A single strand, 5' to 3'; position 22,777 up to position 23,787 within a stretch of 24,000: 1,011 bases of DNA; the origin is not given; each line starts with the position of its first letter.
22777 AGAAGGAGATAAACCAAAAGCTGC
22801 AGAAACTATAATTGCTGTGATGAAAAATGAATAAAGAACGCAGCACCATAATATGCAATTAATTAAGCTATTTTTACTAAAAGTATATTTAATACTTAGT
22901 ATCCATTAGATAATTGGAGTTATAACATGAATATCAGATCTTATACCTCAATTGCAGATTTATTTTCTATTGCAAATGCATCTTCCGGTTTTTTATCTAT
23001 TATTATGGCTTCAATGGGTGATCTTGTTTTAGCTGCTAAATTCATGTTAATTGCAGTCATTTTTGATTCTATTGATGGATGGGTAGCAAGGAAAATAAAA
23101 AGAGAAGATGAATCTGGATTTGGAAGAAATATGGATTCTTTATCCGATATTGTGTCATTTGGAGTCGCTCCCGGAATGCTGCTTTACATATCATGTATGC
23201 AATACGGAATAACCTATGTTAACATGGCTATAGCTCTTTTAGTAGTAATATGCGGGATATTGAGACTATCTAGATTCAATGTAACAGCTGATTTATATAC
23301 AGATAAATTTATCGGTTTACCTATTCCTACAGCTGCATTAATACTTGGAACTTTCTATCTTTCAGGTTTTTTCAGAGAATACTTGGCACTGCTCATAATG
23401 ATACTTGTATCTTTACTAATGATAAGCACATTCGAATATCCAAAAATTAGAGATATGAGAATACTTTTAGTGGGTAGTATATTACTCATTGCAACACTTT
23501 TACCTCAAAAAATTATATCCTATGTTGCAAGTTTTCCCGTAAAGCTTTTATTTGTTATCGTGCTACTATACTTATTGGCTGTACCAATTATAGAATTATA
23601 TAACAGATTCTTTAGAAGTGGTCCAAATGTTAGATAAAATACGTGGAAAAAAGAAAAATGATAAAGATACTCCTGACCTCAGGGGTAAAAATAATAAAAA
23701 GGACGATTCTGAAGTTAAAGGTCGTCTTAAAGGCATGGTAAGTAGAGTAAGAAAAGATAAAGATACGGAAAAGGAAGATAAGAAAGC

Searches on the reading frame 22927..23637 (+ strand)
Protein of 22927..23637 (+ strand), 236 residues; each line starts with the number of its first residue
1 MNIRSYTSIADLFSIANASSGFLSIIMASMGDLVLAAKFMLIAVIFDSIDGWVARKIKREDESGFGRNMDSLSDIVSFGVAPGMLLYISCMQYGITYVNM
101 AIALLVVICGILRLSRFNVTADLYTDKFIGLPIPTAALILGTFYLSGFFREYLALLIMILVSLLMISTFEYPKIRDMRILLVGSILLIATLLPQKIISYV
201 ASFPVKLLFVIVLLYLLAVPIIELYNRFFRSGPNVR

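Call 8: search_protein_families(library=pfam, proteins=[window:22927-23637:+], max_evalue=0.00001)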
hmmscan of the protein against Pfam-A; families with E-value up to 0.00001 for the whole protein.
window:22927-23637:+ (236 aa): 1 family
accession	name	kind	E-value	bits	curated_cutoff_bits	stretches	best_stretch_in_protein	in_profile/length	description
PF01066.26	CDP-OH_P_transf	-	4.2e-15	56.9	22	1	9-160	3-145/152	CDP-alcohol phosphatidyltransferase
